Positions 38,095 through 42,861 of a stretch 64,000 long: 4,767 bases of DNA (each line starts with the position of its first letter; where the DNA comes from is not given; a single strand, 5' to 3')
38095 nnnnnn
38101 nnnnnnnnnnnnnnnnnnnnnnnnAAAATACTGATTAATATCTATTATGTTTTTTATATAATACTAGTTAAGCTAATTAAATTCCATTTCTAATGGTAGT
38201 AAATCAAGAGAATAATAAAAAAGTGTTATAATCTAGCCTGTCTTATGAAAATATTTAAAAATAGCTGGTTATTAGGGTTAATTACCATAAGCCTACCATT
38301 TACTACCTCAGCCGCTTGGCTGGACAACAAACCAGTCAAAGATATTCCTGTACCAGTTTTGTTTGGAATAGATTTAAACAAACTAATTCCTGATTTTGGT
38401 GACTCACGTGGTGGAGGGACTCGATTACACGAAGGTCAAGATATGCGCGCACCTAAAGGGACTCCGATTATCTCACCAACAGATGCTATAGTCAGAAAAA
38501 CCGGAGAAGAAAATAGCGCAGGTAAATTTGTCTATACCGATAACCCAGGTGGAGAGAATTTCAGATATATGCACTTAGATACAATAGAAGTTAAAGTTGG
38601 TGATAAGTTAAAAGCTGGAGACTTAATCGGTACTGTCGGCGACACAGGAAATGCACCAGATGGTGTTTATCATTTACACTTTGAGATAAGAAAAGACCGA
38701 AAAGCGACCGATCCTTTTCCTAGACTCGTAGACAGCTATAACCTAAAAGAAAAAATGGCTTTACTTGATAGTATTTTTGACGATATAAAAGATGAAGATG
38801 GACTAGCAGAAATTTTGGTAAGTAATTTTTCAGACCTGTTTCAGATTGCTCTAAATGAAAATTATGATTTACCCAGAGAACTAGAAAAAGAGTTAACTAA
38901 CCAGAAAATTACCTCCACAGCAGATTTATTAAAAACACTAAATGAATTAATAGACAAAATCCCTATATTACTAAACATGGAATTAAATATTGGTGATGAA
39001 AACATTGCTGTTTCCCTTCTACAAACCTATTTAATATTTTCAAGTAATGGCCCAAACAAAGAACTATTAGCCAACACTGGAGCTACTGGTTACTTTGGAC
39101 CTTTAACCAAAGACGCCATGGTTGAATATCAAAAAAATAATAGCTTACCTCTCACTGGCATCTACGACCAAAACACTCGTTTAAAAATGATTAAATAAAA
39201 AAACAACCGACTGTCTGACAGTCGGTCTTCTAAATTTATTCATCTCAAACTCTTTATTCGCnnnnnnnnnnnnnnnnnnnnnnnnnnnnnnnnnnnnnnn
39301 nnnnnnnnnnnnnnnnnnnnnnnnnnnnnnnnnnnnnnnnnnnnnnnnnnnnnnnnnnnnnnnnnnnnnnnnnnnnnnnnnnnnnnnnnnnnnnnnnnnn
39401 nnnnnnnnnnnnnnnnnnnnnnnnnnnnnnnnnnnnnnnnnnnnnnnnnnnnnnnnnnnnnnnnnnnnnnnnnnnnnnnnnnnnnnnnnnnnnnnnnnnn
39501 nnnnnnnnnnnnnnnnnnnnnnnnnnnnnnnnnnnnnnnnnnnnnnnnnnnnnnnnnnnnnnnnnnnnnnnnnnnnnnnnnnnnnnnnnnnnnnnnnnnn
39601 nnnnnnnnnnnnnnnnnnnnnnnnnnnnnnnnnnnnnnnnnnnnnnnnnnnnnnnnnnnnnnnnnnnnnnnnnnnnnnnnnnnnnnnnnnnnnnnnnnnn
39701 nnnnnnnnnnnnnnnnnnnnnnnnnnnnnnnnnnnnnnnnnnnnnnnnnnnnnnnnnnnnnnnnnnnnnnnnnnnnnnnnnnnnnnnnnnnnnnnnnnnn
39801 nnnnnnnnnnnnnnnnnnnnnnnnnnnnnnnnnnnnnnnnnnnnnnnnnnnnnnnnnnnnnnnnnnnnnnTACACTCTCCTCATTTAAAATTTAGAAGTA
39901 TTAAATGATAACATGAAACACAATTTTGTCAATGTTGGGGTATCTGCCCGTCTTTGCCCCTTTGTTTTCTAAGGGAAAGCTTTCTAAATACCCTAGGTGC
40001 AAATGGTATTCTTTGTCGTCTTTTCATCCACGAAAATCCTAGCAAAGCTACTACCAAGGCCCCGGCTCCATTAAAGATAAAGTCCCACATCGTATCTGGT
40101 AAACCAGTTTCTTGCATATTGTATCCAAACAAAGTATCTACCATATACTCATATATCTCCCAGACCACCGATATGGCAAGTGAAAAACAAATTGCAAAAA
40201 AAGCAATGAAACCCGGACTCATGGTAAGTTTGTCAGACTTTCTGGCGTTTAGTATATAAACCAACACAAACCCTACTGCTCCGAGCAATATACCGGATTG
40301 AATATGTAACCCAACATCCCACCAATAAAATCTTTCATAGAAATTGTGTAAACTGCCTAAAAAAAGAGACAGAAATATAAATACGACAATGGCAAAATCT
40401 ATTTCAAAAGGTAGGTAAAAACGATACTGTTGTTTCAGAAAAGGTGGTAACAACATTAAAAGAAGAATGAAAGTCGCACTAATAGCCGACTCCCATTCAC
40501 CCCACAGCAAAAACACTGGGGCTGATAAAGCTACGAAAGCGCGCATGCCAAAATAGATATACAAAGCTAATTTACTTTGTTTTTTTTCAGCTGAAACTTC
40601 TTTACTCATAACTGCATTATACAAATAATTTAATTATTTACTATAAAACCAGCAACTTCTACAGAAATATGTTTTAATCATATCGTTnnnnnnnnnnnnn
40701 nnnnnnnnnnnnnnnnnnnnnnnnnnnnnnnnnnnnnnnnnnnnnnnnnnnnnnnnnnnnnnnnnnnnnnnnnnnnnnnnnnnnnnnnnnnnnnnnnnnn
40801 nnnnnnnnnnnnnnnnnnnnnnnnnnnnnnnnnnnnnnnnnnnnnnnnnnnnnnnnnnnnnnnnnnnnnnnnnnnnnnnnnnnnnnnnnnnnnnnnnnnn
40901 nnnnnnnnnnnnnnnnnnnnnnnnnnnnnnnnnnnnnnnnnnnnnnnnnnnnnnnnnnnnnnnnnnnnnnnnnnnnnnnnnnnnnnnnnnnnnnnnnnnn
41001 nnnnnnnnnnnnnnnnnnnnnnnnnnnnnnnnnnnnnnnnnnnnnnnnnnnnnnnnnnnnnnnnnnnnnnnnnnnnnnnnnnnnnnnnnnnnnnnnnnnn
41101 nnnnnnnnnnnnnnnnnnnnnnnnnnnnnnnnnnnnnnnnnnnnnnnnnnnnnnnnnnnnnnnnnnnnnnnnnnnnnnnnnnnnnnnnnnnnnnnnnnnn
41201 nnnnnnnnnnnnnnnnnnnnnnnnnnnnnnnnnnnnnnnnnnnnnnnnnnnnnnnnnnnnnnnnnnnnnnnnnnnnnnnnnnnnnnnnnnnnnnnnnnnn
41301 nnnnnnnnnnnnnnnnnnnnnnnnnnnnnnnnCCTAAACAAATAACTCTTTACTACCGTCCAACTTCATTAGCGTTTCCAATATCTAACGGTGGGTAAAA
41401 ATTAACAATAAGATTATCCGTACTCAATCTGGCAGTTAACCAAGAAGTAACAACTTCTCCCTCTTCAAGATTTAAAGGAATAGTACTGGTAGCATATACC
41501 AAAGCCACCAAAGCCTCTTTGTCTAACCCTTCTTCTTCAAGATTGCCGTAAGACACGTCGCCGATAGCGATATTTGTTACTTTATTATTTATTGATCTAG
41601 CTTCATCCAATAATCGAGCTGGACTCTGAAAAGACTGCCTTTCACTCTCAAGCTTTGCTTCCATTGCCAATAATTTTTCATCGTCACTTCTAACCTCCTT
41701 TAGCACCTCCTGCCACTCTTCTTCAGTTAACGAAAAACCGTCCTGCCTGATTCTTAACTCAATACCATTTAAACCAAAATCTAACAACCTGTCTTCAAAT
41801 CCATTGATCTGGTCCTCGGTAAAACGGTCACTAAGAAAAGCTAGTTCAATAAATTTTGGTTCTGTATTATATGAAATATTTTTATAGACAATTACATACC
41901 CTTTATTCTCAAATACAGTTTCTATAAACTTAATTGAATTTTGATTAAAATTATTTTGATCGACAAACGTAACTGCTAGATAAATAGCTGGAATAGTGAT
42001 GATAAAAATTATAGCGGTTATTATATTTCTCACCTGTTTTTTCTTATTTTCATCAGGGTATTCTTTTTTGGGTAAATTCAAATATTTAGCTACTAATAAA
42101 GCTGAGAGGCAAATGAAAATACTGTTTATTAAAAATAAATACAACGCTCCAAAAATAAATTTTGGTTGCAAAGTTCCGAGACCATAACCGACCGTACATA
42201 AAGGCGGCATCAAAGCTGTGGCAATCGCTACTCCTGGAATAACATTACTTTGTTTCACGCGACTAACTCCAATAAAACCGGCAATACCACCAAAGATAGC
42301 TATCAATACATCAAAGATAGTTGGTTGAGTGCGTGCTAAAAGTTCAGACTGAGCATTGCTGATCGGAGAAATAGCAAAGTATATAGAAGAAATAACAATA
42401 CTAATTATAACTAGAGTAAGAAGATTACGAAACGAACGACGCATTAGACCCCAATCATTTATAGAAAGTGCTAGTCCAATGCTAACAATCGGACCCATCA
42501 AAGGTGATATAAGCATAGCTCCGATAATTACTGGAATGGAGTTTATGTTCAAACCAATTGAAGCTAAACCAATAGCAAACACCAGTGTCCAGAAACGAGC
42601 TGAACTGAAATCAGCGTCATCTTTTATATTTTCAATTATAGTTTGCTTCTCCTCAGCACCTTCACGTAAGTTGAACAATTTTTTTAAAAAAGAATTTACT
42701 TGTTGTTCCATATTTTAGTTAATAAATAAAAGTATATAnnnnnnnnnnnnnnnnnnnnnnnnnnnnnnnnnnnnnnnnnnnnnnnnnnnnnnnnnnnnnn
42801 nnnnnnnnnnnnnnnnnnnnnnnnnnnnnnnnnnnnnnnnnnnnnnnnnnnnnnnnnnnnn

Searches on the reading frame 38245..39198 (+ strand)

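Call 42: search_protein_families(library=pfam, proteins=[window:38245-39198:+], max_evalue=0.00001)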
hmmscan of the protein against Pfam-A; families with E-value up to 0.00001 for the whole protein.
window:38245-39198:+ (317 aa): 2 families
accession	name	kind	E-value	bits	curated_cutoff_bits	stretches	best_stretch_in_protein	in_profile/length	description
PF01551.29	Peptidase_M23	-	2.2e-24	85.9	28.7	1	61-157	2-96/96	Peptidase family M23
PF01471.23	PG_binding_1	-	1.3e-09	38.5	23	1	256-314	5-56/57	Putative peptidoglycan binding domain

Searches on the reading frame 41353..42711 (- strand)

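Call 42: search_protein_families(library=pfam, proteins=[window:41353-42711:-], max_evalue=0.00001)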
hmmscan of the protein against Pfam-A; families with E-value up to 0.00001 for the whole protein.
window:41353-42711:- (452 aa): 1 family
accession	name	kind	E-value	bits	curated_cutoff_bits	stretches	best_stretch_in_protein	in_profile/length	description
PF04087.19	DUF389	-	1e-45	155.5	23.9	1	66-202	1-137/137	Domain of unknown function (DUF389)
